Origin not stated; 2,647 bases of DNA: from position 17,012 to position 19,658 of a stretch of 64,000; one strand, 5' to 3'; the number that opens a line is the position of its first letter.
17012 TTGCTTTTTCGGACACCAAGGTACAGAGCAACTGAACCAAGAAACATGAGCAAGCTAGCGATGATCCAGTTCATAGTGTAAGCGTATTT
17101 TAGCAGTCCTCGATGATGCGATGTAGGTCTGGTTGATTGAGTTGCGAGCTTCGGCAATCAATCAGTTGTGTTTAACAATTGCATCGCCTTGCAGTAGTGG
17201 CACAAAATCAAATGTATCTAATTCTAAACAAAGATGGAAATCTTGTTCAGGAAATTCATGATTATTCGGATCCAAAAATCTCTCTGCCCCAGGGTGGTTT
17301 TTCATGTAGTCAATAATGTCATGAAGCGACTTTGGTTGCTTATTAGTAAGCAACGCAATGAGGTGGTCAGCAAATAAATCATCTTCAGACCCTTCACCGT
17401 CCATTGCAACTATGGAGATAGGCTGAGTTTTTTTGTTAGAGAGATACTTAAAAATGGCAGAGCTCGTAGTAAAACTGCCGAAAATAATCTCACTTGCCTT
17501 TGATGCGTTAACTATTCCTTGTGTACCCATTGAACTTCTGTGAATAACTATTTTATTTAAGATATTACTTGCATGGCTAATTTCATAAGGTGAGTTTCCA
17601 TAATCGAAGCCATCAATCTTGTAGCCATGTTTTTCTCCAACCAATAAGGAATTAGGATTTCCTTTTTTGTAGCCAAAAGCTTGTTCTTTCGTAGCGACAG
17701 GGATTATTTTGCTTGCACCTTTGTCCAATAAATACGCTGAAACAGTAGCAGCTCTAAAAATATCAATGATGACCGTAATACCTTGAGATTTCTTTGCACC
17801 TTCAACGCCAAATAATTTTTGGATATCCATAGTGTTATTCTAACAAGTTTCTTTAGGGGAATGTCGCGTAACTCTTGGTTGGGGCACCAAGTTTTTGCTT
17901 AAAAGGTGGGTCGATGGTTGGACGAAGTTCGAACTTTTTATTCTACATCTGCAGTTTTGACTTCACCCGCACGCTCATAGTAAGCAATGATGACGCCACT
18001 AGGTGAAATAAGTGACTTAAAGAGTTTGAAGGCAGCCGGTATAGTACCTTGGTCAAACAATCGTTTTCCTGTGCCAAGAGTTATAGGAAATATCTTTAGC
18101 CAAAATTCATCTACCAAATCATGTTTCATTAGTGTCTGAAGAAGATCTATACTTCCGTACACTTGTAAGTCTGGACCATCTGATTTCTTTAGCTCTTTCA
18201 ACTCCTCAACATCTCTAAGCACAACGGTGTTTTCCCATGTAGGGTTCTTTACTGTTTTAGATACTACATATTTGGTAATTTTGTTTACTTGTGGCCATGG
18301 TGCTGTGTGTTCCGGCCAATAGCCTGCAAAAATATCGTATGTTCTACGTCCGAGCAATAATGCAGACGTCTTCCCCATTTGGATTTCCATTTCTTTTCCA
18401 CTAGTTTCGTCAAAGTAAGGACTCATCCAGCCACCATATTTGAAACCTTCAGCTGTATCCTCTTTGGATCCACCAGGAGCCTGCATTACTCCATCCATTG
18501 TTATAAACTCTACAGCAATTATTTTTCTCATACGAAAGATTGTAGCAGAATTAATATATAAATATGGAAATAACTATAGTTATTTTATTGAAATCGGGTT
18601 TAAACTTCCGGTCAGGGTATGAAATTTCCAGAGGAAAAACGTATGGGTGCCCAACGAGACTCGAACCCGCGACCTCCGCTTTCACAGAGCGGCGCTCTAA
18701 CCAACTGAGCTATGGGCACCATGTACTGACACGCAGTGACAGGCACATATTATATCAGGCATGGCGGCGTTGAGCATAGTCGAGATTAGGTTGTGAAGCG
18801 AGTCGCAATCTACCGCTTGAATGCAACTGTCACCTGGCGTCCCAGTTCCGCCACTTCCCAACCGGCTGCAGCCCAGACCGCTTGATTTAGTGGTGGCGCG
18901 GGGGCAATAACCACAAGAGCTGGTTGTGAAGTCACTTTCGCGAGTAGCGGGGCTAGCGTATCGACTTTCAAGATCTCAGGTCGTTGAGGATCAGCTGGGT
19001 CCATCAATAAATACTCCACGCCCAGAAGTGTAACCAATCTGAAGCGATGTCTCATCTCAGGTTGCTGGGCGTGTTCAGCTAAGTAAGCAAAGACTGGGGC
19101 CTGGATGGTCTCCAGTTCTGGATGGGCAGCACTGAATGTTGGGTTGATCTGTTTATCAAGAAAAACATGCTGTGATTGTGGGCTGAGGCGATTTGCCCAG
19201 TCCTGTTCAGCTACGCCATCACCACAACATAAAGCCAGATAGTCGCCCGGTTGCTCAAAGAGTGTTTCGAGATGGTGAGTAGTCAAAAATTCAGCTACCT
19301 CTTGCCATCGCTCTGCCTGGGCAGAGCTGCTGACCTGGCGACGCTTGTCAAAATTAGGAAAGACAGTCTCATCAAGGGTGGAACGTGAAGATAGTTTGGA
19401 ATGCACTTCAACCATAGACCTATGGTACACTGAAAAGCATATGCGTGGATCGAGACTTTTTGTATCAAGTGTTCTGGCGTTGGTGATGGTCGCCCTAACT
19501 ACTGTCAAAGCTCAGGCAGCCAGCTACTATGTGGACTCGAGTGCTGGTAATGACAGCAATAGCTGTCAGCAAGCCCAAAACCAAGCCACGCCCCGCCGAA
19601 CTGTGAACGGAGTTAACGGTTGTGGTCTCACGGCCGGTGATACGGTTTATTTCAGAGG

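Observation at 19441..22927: Dockerin-tagged beta-helix protein followed directly by a GT39 (PMT/ArnT-like) glycosyltransferase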

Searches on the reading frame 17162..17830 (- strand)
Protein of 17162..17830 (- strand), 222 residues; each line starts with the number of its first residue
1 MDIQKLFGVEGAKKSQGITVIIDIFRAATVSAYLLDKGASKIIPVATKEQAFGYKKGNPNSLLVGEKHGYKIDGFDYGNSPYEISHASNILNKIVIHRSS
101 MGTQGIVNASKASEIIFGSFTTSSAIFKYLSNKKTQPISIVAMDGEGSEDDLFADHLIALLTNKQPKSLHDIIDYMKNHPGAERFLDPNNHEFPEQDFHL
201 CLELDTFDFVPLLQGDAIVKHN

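Call 8: search_protein_families(library=pfam, proteins=[window:17162-17830:-], max_evalue=0.001)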
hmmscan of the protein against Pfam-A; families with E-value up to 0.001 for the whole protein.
window:17162-17830:- (222 aa): 1 family
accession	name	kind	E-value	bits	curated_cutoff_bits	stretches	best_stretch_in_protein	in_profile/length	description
PF04029.19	2-ph_phosp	-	3.5e-40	138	26.4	1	14-214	11-224/226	2-phosphosulpholactate phosphatase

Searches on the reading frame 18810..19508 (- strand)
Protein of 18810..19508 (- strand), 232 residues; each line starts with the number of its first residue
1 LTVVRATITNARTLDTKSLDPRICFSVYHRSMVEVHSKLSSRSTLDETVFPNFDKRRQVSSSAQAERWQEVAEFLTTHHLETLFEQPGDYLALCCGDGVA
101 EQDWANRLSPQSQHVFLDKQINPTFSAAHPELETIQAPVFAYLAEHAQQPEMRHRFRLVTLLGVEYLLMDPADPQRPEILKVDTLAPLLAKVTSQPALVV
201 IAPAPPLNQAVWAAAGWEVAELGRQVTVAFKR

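Call 3: search_protein_families(library=pfam, proteins=[window:18810-19508:-], max_evalue=0.01)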
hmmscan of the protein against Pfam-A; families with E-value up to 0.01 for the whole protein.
window:18810-19508:- (232 aa): 0 families

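Call 4: search_protein_families(library=ncbifam, proteins=[window:18810-19508:-], max_evalue=0.01)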
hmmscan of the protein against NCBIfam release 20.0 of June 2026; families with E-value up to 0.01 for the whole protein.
window:18810-19508:- (232 aa): 0 families
